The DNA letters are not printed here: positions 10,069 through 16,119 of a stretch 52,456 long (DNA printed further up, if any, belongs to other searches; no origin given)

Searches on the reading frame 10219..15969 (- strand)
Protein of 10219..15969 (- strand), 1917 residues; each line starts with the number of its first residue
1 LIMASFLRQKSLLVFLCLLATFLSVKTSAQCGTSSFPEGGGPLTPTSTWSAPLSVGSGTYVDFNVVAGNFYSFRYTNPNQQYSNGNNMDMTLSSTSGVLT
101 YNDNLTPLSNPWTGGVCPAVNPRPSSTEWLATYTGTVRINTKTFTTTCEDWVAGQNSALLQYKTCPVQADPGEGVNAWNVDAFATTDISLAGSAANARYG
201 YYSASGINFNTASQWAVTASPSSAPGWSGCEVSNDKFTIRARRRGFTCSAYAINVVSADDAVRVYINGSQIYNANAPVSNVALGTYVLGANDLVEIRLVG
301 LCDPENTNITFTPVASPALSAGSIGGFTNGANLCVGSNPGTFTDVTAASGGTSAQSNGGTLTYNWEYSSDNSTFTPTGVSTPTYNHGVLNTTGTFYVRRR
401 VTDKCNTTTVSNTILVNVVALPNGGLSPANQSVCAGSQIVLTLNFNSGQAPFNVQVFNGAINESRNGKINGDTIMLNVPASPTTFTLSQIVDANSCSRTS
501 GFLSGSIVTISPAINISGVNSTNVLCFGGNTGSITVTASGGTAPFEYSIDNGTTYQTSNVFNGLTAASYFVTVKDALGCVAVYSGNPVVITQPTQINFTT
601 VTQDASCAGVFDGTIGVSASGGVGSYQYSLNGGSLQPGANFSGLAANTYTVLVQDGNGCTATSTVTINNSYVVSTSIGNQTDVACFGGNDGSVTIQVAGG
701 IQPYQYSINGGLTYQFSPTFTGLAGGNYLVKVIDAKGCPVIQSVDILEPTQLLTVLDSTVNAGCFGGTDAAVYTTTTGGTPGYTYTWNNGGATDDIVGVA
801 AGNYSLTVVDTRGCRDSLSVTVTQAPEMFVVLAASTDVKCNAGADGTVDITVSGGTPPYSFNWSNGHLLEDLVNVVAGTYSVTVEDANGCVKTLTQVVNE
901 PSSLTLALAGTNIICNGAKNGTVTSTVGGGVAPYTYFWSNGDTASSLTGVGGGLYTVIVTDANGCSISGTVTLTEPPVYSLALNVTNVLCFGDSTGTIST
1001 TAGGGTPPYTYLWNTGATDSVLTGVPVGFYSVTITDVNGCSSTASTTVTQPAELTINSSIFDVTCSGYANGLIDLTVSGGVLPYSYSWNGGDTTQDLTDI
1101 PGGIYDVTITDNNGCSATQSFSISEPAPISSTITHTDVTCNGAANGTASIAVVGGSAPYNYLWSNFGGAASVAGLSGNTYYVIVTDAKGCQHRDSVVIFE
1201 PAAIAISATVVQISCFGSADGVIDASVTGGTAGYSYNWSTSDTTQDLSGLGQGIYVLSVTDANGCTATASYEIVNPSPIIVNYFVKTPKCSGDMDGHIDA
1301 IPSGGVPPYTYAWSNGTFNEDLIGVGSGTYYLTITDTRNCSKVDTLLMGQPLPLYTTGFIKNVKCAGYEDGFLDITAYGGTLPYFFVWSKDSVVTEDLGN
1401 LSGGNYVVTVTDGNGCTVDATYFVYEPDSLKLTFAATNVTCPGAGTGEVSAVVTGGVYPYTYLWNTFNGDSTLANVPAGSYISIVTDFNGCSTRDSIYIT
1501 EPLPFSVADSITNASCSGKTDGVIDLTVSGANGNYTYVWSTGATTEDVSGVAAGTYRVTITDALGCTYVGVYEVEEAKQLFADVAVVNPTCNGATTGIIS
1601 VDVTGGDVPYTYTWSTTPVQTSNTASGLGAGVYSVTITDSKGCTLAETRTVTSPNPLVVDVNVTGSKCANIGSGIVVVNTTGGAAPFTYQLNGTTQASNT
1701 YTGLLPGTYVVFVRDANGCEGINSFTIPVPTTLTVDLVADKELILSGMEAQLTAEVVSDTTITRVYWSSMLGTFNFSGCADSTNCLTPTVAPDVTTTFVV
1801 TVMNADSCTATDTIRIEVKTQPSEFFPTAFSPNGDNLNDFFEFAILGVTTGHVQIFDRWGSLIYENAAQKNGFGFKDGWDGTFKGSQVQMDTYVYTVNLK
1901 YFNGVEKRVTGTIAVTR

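Call 11: search_protein_families(library=pfam, proteins=[window:10219-15969:-], max_evalue=0.01)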
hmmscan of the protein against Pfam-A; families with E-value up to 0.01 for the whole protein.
window:10219-15969:- (1917 aa): 5 families
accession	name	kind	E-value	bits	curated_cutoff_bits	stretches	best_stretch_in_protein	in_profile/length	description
PF13573.12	SprB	-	3.7e-154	500.5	28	16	519-554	2-37/37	SprB repeat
PF13585.12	CHU_C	-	9e-13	48.6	27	1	1827-1913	4-84/86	CHU_C Type IX secretion signal domain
PF06832.18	BiPBP_C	-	0.00066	20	26.8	0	801-817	71-87/90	Penicillin-Binding Protein C-terminus Family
PF18962.6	Por_Secre_tail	-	0.0024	18.6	27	0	1239-1264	42-67/75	Secretion system C-terminal sorting domain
PF08940.17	DUF1918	-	0.0068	16.5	24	0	848-867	26-46/58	Domain of unknown function (DUF1918)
